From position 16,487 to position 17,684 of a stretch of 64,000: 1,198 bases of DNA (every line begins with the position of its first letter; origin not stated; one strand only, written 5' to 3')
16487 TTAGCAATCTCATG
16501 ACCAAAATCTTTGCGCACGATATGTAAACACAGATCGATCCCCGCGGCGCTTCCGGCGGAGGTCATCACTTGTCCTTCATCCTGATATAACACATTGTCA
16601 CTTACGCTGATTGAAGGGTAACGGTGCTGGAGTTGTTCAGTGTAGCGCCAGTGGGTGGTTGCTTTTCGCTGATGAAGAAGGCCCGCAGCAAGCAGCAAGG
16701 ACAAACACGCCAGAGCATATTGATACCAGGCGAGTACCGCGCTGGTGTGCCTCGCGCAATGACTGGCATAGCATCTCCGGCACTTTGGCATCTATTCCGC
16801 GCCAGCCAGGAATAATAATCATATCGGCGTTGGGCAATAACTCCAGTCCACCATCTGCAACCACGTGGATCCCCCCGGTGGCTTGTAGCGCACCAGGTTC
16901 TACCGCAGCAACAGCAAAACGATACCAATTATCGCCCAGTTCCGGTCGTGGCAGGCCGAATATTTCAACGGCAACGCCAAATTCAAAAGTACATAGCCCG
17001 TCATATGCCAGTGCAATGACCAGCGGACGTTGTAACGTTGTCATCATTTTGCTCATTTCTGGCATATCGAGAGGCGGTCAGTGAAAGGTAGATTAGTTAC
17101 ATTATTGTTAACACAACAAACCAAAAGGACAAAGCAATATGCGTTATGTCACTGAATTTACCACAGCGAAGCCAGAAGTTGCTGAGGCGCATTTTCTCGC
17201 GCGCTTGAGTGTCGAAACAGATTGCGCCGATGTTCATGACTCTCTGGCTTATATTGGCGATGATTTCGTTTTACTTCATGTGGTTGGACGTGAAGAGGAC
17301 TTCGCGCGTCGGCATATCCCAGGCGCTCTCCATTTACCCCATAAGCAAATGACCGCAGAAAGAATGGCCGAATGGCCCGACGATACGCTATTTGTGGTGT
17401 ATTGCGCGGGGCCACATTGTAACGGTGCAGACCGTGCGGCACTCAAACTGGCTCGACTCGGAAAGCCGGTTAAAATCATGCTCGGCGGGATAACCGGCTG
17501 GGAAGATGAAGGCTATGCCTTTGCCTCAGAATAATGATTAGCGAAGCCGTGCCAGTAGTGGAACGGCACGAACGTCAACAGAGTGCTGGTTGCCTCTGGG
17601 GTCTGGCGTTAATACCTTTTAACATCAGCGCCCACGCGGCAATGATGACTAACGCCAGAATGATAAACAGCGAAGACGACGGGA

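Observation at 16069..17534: Accessory regulator-rhodanese module inserted between mgtS and ydeE; regulator broken by a 7-bp tandem duplication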

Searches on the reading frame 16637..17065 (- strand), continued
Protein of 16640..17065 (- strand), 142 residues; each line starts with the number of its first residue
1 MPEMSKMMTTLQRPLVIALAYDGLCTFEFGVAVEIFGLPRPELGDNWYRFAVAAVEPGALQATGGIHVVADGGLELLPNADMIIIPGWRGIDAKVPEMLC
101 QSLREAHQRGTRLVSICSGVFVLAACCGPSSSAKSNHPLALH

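Call 43: search_solved_structures(query=P0039, max_evalue=0.01, show_alignments=2)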
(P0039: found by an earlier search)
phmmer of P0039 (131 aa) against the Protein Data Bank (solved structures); distinct sequences matched with E-value up to 0.01: 8.
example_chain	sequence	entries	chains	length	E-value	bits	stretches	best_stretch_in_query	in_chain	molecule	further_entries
3o3w_A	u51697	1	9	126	1.2e-17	67.3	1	10-124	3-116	BH2092 protein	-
3nhv_A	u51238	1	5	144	2.9e-17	66.1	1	10-125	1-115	BH2092 protein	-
1yt8_A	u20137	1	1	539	1.1e-11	48.1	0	43-125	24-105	thiosulfate sulfurtransferase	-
3tp9_A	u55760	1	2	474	8.5e-05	25.7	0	49-127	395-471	BETA-LACTAMASE and RHODANESE DOMAIN PROTEIN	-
6mxv_A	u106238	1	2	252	0.00012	25.2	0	49-127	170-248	Rhodanese-like family protein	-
3nta_A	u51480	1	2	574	0.002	21.3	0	3-99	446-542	FAD-dependent pyridine nucleotide-disulphide oxidoreductase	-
4ocg_A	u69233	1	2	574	0.002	21.3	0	3-99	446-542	FAD-dependent pyridine nucleotide-disulphide oxidoreductase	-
6pfz_D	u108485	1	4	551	0.0068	19.6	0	41-121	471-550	NADH oxidase (NoxA-3)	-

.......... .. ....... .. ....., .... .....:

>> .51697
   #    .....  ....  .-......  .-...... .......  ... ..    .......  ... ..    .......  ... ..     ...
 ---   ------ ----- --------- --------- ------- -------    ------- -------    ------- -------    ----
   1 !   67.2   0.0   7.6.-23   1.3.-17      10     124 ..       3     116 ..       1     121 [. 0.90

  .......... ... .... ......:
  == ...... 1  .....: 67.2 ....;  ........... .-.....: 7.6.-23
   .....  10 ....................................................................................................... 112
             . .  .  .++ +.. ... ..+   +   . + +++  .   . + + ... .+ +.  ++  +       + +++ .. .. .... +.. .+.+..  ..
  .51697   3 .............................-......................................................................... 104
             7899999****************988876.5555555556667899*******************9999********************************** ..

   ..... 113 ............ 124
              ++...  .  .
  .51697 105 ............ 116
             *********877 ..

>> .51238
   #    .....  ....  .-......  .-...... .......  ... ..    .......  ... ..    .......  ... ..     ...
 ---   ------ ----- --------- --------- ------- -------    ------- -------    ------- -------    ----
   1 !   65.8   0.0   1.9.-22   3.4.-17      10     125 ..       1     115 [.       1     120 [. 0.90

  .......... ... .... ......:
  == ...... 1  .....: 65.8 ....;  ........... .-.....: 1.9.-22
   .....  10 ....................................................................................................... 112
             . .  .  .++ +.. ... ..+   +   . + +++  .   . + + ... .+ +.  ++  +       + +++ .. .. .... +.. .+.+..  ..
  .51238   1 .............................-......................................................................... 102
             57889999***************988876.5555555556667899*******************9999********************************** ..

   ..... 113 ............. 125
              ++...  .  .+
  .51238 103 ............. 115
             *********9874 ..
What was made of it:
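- Closest known: Single-domain rhodaneses: Bacillus halodurans BH2092. Same: BH2092 shares the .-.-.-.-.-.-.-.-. loop (E 1e-17, call 43).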

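Call 44: search_solved_structures(query=P0024, max_evalue=0.001)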
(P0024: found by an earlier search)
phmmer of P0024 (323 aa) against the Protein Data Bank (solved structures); distinct sequences matched with E-value up to 0.001: 57.
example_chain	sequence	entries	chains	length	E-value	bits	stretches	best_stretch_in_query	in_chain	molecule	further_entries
6ni5_A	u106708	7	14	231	9.7e-18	67.5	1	48-196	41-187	Isonitrile hydratase InhA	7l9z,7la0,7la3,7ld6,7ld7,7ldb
3nor_A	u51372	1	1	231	1.3e-17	67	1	48-196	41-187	ThiJ/PfpI family protein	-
6ni4_A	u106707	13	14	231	3.5e-17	65.7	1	48-196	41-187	Isonitrile hydratase InhA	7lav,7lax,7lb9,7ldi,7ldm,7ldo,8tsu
9mxp_A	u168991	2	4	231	3.5e-17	65.7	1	48-196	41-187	Cyclohexyl-isocyanide hydratase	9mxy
3nov_A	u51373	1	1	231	3.5e-17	65.7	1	48-196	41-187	ThiJ/PfpI family protein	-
3non_A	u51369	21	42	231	3.5e-17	65.7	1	48-196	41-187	Isocyanide hydratase | Isonitrile hydratase InhA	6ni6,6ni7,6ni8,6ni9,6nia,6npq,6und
3w6v_A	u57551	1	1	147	1.2e-16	63.9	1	201-319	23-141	AdpA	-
3noo_A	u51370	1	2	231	6.4e-16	61.5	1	48-196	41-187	ThiJ/PfpI family protein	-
3noq_A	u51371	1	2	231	8.7e-16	61.1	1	48-196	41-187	ThiJ/PfpI family protein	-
3er6_A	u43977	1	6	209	3.9e-10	42.5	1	85-185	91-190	Putative transcriptional regulator protein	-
12aw_A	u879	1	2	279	4e-09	39.2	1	206-319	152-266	HYBRID TWO-COMPONENT SYSTEM PROTEIN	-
3mgk_A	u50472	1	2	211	4.9e-08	35.6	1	75-191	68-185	Intracellular protease/amidase related enzyme (ThiJ family)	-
3ewn_A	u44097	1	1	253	6.5e-07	32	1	96-176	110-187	ThiJ/PfpI family protein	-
4ofw_A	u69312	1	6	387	3.2e-06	29.7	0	72-130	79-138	Protein DJ-1 homolog D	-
3uk7_A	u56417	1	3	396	3.3e-06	29.6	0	72-130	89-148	Class I glutamine amidotransferase-like domain-containing protein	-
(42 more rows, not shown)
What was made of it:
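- Closest known: Isonitrile hydratase InhA. Same: Best solved-structure sequence match to the FtrA sensor domain (residues 48-196, E 1e-17, call 44).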

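Call 53: find_homologous_proteins(query=P0024, max_evalue=1e-40)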
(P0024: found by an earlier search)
Query P0024 (323 aa): 7946 proteins with E <= 1e-40 among 8000 candidates; the best 120 are listed.
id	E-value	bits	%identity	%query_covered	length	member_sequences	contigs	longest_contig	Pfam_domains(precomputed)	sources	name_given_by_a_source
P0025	1.4e-214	729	100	100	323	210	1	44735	PF12833.14,PF00165.30,PF01965.31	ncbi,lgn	ncbi:transcriptional regulator FtrA [Escherichia coli]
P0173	2.7e-197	672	92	100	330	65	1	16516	PF12833.14,PF00165.30,PF01965.31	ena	-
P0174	4.3e-191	652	89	100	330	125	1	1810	PF12833.14,PF00165.30,PF01965.31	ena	-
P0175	4.1e-175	599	81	99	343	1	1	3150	PF12833.14,PF00165.30,PF01965.31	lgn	-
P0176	2.0e-156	538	73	98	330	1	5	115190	PF12833.14,PF00165.30,PF01965.31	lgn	-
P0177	1.6e-154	532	72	98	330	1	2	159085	PF12833.14,PF00165.30,PF01965.31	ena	-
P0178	2.4e-147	508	70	98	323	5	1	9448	PF12833.14,PF00165.30,PF01965.31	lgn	-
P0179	2.5e-146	505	69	98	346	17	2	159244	PF12833.14,PF00165.30,PF01965.31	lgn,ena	-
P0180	3.6e-146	504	70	98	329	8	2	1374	PF12833.14,PF00165.30,PF01965.31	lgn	-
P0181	6.8e-146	503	69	98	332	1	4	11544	PF12833.14,PF00165.30,PF01965.31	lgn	-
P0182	7.1e-146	503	69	98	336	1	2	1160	PF12833.14,PF00165.30,PF01965.31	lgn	-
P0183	8.1e-146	503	69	97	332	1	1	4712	PF12833.14,PF00165.30,PF01965.31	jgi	jgi:AraC family transcriptional activator FtrA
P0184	1.8e-145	502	68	98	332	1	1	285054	PF12833.14,PF00165.30,PF01965.31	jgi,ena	-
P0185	5.5e-145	500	68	98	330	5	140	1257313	PF12833.14,PF00165.30,PF01965.31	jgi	jgi:AraC family transcriptional activator FtrA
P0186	1.2e-144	499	68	98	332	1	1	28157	PF12833.14,PF00165.30,PF01965.31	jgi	-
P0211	1.6e-143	496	68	100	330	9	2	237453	PF12833.14,PF00165.30,PF01965.31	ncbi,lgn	ncbi:transcriptional regulator FtrA [Pseudescherichia vulneris]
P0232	4.0e-143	494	69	96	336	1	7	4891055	PF12833.14,PF00165.30,PF01965.31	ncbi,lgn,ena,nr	ncbi:transcriptional regulator FtrA [Enterobacter cloacae]|nr:transcriptional regulator FtrA [Entero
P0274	1.3e-142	493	69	97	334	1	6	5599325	PF12833.14,PF00165.30,PF01965.31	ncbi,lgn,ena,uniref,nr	ncbi:transcriptional regulator FtrA [Phytobacter sp. SCO41]|uniref:Transcriptional regulator FtrA n=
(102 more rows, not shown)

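Call 54: find_encoding_contigs(protein=P0232, flank=2500, max_places=1)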
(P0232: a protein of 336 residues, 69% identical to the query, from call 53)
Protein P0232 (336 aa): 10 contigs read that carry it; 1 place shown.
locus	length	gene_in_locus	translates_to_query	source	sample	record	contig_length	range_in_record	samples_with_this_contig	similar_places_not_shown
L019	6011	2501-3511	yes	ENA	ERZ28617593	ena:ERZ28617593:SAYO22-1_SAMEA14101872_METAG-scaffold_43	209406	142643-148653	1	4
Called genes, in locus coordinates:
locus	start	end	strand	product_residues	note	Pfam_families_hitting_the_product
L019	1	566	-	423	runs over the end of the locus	PF13433:Peripla_BP_5, PF13458:Peripla_BP_6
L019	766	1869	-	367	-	PF01717:Meth_synt_2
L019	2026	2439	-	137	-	PF00581:Rhodanese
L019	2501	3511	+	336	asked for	PF01965:DJ-1_PfpI, PF00165:HTH_AraC, PF12833:HTH_18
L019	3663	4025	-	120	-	-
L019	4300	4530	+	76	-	PF10829:DUF2554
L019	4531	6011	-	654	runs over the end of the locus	PF01136:Peptidase_U32, PF12392:DUF3656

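Call 55: find_encoding_contigs(protein=P0274, flank=2500, max_places=1)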
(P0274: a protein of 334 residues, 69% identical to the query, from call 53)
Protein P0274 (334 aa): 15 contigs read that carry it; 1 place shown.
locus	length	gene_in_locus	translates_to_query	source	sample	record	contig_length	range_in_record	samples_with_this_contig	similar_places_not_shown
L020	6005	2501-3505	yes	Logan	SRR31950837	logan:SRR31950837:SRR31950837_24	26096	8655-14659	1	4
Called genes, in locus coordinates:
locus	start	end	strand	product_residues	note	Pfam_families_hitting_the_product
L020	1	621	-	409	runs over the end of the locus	PF05977:MFS_3, PF07690:MFS_1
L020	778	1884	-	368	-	PF01717:Meth_synt_2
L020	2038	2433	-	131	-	PF00581:Rhodanese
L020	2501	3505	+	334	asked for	PF01965:DJ-1_PfpI, PF00165:HTH_AraC (weak), PF12833:HTH_18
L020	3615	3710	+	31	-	PF22865:MgtS-like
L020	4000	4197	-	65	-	-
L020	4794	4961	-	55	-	-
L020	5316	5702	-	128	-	PF01638:HxlR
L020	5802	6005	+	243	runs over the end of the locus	PF00106:adh_short, PF08659:KR, PF23441:SDR, PF13561:adh_short_C2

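Call 56: find_encoding_contigs(protein=P0211, flank=2500, max_places=1)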
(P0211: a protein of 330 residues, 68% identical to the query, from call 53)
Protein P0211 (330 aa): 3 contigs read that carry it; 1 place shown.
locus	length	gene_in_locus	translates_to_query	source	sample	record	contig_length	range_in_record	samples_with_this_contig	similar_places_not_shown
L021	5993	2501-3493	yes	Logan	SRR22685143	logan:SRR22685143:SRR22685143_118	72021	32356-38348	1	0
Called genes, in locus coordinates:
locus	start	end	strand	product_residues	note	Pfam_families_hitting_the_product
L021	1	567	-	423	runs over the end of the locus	PF13433:Peripla_BP_5, PF13458:Peripla_BP_6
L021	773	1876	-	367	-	PF01717:Meth_synt_2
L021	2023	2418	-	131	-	PF00581:Rhodanese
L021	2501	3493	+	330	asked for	PF01965:DJ-1_PfpI, PF00165:HTH_AraC (weak), PF12833:HTH_18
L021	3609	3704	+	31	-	PF22865:MgtS-like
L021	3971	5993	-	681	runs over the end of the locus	PF01432:Peptidase_M3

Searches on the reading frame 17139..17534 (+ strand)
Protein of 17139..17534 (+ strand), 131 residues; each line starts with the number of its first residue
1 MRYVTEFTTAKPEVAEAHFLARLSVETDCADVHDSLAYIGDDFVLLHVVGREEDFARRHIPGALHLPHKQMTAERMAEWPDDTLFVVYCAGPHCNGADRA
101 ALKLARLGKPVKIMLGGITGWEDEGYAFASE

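Call 15: search_protein_families(proteins=[window:17139-17534:+], library=ncbifam)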
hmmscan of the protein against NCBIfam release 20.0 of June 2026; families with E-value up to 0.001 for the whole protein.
window:17139-17534:+ (131 aa): 4 families
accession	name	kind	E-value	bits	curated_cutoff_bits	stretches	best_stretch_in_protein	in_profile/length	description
NF041203.1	rhodanese_LYCAU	equivalog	6e-06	26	115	1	43-127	37-122/126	rhodanese-related (seleno)protein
NF006444.0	PRK08762.1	equivalog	6.4e-06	25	449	1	30-129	17-115/387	molybdopterin-synthase adenylyltransferase MoeB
NF045521.1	rhoda_near_glyco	subfamily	0.00011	22.1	145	1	41-127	30-114/144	rhodanese homology domain-containing protein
NF005902.0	PRK07878.1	equivalog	0.00023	20.2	647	1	39-122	300-382/392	adenylyltransferase/sulfurtransferase MoeZ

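Call 20: profile_search(protein=window:17139-17534:+)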
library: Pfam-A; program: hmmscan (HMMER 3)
A. the first sequence (131 residues): domains with independent E <= 10: 1; with E <= 0.001: 1
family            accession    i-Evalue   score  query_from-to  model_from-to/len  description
Rhodanese         PF00581.25    3.3e-11    44.0      52-123        22-101/102  Rhodanese-like domain
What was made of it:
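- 17139..17534 (+): Intact single-domain rhodanese-like gene (WP_001271101.1) with an invariant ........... active-site loop. Pfam Rhodanese E 3.3e-11 (call 20).
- On Rhodanese / sulfurtransferase (Pfam PF00581): PF00581 E 3.3e-11 over residues 52-123 (call 20).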
